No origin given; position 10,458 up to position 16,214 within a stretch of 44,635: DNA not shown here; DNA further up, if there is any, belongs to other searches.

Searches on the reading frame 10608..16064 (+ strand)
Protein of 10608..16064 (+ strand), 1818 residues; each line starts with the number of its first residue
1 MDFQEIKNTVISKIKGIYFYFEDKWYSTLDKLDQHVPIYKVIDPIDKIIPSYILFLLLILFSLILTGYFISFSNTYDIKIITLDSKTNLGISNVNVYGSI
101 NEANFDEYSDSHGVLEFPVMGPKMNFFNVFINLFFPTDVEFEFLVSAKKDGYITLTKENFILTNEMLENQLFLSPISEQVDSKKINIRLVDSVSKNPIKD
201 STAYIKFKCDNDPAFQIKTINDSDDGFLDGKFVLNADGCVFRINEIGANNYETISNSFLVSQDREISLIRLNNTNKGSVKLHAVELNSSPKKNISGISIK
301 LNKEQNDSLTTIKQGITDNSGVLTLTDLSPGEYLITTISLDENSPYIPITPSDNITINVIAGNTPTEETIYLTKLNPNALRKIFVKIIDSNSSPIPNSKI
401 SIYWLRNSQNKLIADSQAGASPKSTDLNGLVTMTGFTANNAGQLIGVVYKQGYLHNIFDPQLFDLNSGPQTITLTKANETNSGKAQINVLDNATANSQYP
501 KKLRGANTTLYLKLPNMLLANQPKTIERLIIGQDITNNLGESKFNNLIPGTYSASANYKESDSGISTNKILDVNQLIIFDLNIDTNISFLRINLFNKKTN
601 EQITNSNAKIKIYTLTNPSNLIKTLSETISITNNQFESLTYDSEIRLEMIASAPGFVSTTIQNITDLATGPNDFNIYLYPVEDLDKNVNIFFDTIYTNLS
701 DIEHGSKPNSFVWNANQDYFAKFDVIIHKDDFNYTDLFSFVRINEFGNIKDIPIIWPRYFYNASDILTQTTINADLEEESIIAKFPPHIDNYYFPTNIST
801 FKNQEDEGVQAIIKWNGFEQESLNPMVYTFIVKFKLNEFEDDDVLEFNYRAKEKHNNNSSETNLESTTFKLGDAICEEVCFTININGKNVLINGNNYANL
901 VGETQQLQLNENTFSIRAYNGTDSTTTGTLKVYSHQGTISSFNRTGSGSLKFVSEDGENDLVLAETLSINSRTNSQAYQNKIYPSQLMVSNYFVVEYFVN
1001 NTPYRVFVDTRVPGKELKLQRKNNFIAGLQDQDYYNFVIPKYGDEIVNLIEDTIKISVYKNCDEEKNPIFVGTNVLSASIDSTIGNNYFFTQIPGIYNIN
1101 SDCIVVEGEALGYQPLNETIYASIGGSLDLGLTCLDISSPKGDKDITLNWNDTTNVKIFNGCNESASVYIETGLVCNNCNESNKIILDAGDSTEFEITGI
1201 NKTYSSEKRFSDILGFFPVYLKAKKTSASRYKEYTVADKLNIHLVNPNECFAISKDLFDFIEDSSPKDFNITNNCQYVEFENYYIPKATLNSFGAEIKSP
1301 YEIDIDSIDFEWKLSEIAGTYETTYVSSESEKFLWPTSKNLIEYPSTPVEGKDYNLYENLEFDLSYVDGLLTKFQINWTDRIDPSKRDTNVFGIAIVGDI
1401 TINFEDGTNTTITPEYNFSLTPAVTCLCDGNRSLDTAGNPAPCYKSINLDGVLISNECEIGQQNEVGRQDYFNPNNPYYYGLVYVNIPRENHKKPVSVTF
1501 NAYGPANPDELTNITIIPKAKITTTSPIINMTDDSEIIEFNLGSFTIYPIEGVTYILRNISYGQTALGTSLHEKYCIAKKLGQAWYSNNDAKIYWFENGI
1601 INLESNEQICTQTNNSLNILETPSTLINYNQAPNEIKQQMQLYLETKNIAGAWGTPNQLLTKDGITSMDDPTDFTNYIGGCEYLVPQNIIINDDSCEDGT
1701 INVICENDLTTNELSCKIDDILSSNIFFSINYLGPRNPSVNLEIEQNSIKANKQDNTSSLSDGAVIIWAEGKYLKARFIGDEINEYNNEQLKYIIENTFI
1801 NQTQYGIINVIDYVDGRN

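Call 20: search_protein_families(library=ncbifam, proteins=[window:10608-16064:+], max_evalue=0.05)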
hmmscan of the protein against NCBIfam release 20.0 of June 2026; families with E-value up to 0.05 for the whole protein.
window:10608-16064:+ (1818 aa): 0 families

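Call 21: search_protein_families(library=pfam, proteins=[window:10608-16064:+], max_evalue=0.05)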
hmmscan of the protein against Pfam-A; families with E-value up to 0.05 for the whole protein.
window:10608-16064:+ (1818 aa): 3 families
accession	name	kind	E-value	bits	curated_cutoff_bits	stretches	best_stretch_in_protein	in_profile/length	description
PF17802.7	SpaA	-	1.2e-07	32.2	23.1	1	286-336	8-57/91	Prealbumin-like fold domain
PF17210.9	SdrD_B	-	9e-06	26.3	29.7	1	291-338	21-65/112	SdrD B-like domain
PF13620.12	CarboxypepD_reg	-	0.00019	22.1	32.3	0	293-337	13-54/82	Carboxypeptidase regulatory-like domain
